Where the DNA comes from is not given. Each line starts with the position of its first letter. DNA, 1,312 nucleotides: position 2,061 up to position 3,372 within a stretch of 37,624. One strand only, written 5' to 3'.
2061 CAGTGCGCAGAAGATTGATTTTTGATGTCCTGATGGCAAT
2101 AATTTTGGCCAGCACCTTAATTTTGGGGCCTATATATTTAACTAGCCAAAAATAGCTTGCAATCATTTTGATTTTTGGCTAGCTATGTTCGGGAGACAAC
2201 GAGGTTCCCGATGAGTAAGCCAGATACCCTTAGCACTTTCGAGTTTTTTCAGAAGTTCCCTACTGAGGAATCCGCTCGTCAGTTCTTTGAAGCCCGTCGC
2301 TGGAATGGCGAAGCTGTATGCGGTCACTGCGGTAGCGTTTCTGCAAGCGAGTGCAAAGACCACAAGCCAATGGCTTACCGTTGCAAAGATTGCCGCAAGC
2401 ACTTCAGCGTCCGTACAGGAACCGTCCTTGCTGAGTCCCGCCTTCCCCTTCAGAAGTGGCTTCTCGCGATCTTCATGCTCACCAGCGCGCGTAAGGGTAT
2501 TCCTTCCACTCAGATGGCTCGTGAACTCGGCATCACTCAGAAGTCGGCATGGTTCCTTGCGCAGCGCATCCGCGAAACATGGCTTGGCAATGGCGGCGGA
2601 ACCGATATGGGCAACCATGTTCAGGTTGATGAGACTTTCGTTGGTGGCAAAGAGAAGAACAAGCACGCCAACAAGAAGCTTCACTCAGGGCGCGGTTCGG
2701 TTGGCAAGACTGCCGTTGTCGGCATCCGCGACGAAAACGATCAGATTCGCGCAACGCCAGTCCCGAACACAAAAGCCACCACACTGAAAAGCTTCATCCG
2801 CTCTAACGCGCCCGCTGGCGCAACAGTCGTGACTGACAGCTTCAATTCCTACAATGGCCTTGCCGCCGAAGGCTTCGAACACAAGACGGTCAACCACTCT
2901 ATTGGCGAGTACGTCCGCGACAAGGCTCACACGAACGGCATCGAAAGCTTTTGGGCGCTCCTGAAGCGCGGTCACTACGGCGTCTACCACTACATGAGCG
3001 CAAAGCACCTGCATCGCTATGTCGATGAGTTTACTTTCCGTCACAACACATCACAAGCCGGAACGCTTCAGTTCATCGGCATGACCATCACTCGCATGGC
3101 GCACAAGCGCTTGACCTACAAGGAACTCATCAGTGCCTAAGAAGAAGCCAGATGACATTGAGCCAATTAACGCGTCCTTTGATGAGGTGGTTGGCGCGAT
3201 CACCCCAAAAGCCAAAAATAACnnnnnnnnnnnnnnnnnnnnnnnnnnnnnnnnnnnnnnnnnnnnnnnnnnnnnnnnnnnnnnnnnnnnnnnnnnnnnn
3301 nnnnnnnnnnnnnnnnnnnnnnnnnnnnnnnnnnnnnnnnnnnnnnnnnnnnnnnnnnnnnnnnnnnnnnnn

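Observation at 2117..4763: Intact IS1595-family element carrying a three-gene cargo module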

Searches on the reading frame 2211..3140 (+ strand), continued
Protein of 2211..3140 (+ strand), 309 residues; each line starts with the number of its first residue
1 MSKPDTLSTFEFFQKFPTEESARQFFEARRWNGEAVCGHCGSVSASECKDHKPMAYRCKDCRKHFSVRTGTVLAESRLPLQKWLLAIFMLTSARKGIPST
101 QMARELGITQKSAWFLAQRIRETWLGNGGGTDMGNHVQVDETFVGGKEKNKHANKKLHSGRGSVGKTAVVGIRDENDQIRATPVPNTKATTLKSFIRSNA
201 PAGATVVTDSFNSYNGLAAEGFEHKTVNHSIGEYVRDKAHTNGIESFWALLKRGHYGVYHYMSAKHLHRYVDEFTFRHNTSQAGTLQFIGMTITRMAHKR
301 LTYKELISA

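Call 92: find_encoding_contigs(protein=P0168, flank=4500, max_places=10)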
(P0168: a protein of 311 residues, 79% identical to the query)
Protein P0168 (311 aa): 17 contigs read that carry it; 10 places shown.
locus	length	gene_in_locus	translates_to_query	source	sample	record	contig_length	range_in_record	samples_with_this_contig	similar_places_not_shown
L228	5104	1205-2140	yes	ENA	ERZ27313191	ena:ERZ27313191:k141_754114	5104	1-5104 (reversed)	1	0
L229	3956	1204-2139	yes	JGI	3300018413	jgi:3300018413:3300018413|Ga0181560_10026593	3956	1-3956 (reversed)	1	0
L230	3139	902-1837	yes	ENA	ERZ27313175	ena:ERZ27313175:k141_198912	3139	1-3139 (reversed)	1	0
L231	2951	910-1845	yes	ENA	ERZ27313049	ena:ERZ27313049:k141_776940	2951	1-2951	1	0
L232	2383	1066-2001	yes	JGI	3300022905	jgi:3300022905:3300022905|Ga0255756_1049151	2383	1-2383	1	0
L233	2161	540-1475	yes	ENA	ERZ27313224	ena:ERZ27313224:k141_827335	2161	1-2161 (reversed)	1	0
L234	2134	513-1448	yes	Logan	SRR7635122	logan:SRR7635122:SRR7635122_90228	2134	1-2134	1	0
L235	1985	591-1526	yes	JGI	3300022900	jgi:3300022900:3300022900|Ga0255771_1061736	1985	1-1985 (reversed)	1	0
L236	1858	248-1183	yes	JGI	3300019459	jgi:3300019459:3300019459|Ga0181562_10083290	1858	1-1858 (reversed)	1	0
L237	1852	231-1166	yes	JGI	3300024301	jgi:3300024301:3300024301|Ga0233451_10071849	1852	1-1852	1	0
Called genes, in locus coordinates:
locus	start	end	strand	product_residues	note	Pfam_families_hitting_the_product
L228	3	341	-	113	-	?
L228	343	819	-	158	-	-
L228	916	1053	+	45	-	-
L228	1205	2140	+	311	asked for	PF12760:Zn_ribbon_IS1595, PF12762:DDE_Tnp_IS1595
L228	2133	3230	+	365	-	PF13310:Virulence_RhuM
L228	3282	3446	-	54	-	-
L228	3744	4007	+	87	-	PF01527:HTH_Tnp_1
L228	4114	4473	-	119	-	-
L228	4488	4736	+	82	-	-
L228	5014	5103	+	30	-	?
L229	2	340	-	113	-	?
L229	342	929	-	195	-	-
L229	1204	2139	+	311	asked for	PF12760:Zn_ribbon_IS1595, PF12762:DDE_Tnp_IS1595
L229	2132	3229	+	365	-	PF13310:Virulence_RhuM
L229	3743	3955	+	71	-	?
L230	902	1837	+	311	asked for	PF12760:Zn_ribbon_IS1595, PF12762:DDE_Tnp_IS1595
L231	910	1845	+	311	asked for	PF12760:Zn_ribbon_IS1595, PF12762:DDE_Tnp_IS1595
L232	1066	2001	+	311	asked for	PF12760:Zn_ribbon_IS1595, PF12762:DDE_Tnp_IS1595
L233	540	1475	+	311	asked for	PF12760:Zn_ribbon_IS1595, PF12762:DDE_Tnp_IS1595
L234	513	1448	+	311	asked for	PF12760:Zn_ribbon_IS1595, PF12762:DDE_Tnp_IS1595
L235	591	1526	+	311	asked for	PF12760:Zn_ribbon_IS1595, PF12762:DDE_Tnp_IS1595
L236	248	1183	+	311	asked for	PF12760:Zn_ribbon_IS1595, PF12762:DDE_Tnp_IS1595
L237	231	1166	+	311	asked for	PF12760:Zn_ribbon_IS1595, PF12762:DDE_Tnp_IS1595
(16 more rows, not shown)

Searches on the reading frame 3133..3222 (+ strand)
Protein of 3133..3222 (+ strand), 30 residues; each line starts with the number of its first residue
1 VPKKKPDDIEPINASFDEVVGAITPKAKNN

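Call 91: search_protein_representatives(protein=window:3133-3222:+)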
Query: 30 residues. Proteins with E-value up to 0.001 (for the whole library): 3; up to 1e-10: 0; up to 1e-30: 0. The best 3 are listed.
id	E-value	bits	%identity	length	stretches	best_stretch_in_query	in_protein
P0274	9.6e-09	49.0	-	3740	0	-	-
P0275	9.8e-06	40.1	-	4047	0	-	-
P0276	9.3e-05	37.2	47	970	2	4-23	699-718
